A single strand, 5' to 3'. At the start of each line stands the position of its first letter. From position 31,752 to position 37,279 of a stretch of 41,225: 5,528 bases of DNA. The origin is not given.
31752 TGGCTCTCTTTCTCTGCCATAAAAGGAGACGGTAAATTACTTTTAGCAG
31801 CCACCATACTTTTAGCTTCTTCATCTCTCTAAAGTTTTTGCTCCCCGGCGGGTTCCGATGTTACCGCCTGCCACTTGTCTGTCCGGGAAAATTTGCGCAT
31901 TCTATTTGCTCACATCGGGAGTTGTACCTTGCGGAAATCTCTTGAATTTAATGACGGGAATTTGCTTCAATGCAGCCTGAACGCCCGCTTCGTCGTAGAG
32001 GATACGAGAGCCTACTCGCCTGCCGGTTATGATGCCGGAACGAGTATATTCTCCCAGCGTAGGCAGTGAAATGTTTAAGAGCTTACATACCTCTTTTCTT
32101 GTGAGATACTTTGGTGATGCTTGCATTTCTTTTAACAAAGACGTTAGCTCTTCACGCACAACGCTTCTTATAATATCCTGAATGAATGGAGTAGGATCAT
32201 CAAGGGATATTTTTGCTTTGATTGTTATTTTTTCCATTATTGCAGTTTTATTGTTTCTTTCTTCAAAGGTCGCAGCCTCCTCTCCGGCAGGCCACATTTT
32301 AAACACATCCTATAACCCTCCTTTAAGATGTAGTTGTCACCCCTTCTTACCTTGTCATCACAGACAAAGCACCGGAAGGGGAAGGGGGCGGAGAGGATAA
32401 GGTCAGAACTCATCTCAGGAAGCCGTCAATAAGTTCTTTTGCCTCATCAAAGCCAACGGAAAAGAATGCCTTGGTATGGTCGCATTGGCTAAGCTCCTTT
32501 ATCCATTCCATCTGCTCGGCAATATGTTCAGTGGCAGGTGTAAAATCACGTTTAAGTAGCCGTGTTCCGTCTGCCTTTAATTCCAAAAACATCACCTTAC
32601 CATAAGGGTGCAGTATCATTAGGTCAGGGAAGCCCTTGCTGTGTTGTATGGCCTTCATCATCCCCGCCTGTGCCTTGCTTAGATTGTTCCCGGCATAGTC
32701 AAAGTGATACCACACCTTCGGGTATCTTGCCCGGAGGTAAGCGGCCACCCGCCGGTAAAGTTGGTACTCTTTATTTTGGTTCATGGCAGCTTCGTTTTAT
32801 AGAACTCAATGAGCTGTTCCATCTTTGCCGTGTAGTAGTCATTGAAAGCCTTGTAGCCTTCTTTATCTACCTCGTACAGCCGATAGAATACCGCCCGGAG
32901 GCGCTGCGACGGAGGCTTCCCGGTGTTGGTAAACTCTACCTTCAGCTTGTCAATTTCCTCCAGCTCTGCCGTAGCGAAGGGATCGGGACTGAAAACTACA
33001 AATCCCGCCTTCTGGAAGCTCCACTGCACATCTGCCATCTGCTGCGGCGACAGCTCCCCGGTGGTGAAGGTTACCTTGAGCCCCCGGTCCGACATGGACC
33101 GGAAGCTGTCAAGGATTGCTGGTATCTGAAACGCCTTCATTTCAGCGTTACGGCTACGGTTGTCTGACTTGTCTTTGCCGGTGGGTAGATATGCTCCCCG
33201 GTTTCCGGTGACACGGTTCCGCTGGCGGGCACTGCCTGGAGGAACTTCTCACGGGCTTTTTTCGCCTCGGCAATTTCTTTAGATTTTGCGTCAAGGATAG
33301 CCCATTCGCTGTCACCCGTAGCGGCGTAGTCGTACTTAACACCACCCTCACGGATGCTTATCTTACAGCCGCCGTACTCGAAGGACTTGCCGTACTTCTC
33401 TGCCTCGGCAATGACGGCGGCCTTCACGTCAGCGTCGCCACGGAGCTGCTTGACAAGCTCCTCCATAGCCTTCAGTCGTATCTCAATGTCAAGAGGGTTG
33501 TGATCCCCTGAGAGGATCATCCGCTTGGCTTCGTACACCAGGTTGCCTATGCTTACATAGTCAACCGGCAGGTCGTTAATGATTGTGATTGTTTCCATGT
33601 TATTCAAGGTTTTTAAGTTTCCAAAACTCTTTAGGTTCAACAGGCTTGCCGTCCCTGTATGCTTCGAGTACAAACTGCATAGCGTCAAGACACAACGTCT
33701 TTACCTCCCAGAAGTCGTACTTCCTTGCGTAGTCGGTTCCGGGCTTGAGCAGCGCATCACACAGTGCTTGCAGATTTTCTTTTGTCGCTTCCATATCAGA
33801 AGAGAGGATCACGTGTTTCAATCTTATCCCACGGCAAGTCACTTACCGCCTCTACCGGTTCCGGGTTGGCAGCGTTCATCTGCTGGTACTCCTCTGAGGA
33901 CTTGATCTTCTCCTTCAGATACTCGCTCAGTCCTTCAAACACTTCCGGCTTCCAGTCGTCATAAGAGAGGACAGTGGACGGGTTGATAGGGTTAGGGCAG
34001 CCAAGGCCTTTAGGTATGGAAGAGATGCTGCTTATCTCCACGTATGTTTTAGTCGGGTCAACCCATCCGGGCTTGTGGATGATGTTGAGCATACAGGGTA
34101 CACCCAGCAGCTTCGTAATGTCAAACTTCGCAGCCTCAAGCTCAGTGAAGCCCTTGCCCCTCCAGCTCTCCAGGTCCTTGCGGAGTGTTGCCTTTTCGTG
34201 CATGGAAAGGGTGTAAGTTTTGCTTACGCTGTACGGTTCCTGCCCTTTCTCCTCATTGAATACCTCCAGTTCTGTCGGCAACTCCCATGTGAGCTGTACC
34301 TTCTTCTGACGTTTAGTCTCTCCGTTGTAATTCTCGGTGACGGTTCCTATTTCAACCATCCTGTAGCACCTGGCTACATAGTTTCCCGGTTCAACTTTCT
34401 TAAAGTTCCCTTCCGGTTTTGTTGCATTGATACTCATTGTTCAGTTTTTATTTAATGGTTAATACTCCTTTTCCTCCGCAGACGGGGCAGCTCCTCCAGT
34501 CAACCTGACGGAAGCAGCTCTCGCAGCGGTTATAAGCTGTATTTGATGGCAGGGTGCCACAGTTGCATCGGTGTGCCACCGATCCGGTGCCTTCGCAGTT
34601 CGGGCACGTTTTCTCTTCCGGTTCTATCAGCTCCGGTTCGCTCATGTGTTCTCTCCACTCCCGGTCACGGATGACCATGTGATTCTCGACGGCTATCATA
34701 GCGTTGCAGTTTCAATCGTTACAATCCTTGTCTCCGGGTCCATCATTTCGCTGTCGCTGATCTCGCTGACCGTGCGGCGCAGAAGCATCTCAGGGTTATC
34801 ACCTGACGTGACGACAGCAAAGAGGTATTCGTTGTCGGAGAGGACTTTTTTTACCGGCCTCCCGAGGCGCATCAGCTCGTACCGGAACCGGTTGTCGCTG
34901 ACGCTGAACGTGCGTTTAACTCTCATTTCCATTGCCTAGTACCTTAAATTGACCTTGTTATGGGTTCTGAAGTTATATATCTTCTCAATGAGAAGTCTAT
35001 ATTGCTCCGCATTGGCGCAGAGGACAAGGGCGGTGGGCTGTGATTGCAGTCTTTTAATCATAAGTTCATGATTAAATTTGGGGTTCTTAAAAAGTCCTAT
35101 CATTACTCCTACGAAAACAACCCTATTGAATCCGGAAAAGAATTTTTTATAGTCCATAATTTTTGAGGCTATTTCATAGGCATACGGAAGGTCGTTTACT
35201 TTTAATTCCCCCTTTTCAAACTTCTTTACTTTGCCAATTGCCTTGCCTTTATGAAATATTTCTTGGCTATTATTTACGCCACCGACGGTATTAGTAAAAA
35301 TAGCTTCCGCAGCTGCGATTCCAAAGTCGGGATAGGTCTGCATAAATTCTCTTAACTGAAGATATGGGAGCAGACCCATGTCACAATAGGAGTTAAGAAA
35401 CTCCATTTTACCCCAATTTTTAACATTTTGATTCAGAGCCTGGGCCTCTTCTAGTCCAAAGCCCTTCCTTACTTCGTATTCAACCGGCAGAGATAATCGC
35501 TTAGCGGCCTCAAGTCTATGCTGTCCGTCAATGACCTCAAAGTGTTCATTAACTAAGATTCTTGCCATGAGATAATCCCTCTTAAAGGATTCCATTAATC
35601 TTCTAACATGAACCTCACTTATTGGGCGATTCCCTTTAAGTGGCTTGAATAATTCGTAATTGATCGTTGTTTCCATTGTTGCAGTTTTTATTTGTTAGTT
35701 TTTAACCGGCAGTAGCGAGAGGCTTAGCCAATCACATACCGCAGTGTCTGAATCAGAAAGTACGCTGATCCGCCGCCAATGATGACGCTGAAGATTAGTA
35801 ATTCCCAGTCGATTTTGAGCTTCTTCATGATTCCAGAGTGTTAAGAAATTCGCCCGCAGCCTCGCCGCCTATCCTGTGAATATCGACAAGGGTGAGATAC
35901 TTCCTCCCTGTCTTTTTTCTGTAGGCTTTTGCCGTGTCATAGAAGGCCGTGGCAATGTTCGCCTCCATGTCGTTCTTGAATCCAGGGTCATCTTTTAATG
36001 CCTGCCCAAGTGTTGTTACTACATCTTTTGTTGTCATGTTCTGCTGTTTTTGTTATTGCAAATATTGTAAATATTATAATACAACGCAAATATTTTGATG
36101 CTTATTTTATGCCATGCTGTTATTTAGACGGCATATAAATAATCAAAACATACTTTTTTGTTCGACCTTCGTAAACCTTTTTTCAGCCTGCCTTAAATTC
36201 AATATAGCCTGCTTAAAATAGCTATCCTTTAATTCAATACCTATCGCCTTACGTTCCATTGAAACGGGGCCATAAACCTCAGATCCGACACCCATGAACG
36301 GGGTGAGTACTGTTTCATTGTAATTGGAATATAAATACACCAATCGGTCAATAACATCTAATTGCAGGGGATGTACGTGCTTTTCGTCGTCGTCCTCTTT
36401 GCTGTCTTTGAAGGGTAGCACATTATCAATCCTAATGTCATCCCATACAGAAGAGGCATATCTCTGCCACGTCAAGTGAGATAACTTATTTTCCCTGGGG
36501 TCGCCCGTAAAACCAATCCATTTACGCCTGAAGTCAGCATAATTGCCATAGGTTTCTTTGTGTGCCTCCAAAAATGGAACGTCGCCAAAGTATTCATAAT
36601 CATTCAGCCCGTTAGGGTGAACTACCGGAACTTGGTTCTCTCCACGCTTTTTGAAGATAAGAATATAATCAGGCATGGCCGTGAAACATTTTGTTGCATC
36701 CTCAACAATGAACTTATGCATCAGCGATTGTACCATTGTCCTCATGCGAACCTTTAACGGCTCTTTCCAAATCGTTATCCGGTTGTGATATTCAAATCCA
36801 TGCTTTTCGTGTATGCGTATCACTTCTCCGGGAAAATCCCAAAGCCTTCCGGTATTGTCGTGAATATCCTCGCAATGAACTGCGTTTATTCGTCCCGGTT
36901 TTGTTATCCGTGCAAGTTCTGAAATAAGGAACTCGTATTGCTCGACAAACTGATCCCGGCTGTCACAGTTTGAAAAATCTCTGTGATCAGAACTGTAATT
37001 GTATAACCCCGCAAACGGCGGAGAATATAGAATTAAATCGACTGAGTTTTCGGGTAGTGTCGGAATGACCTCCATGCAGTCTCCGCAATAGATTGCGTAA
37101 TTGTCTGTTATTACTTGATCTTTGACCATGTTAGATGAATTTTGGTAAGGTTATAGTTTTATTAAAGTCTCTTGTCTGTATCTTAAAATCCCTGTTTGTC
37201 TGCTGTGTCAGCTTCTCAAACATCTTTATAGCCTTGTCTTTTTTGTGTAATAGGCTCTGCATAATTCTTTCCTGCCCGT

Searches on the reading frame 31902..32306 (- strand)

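Call 67: search_protein_families(library=phrogs, proteins=[window:31902-32306:-], max_evalue=0.001)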
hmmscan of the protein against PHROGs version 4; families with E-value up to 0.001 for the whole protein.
window:31902-32306:- (134 aa): 6 families
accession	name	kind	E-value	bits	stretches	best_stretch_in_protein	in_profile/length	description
phrog_668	-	DNA, RNA and nucleotide metabolism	4.3e-08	34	1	29-105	22-102/181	HTH DNA binding protein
phrog_66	-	integration and excision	2.5e-07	31.7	1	40-124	66-151/412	excisionase and transcriptional regulator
phrog_2907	-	integration and excision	5.1e-06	27.9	1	65-115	4-59/117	excisionase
phrog_7338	-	unknown function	7.3e-06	27.2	1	41-88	6-51/87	-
phrog_10045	-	DNA, RNA and nucleotide metabolism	0.00023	22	1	61-95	14-48/74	HTH DNA binding protein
phrog_9848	-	unknown function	0.00089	20.4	0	44-115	9-81/88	-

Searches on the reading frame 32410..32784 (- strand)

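Call 67: search_protein_families(library=phrogs, proteins=[window:32410-32784:-], max_evalue=0.001)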
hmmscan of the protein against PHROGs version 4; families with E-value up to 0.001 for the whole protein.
window:32410-32784:- (124 aa): 4 families
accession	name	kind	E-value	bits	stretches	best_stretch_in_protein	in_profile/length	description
phrog_824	-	unknown function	2.2e-10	41.9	1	4-120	64-172/265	-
phrog_93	-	DNA, RNA and nucleotide metabolism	1.4e-07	31.6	1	10-121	358-440/613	endonuclease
phrog_5702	-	DNA, RNA and nucleotide metabolism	4.3e-05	24.4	1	49-76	4-32/70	Holliday junction resolvase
phrog_2363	-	unknown function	5.8e-05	23.8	1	14-99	69-148/192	-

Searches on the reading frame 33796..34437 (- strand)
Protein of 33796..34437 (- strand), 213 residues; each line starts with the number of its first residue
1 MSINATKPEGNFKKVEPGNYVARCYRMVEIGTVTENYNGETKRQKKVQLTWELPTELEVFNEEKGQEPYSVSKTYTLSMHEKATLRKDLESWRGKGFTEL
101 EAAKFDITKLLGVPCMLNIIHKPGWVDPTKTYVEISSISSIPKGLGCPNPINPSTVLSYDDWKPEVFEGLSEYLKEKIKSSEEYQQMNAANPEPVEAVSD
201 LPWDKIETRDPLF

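Call 10: search_protein_families(library=pfam, proteins=[window:33796-34437:-], max_evalue=0.01)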
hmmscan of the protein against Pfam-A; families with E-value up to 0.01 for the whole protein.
window:33796-34437:- (213 aa): 0 families

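Call 67: search_protein_families(library=phrogs, proteins=[window:33796-34437:-], max_evalue=0.001)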
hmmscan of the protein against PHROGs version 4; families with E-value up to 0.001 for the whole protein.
window:33796-34437:- (213 aa): 2 families
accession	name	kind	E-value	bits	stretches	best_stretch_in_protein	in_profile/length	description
phrog_862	-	unknown function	3.9e-17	63.9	1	5-185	24-223/276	-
phrog_6599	-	unknown function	3.1e-05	24.9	1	6-143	11-152/245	-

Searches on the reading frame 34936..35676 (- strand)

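Call 10: search_protein_families(library=pfam, proteins=[window:34936-35676:-], max_evalue=0.01)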
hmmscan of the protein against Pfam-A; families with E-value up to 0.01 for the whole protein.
window:34936-35676:- (246 aa): 1 family
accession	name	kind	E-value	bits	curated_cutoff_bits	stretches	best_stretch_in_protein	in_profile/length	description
PF03235.19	GmrSD_N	-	1.6e-05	25.6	33.2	1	21-64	25-77/199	GmrSD restriction endonuclease, N-terminal domain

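Call 67: search_protein_families(library=phrogs, proteins=[window:34936-35676:-], max_evalue=0.001)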
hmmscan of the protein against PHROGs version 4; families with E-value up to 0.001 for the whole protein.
window:34936-35676:- (246 aa): 2 families
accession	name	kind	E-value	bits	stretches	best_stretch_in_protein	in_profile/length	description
phrog_12305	-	DNA, RNA and nucleotide metabolism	2.6e-28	99.9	1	3-241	12-239/271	ParB-like partition protein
phrog_1033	-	DNA, RNA and nucleotide metabolism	0.00014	22.7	1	16-81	48-124/334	ParB-like partition protein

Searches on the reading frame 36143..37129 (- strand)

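Call 10: search_protein_families(library=pfam, proteins=[window:36143-37129:-], max_evalue=0.01)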
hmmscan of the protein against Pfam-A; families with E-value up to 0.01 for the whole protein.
window:36143-37129:- (328 aa): 1 family
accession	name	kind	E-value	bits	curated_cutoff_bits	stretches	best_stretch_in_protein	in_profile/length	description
PF01555.25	N6_N4_Mtase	-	5.4e-19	69.5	26.7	1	30-308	1-219/221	DNA methylase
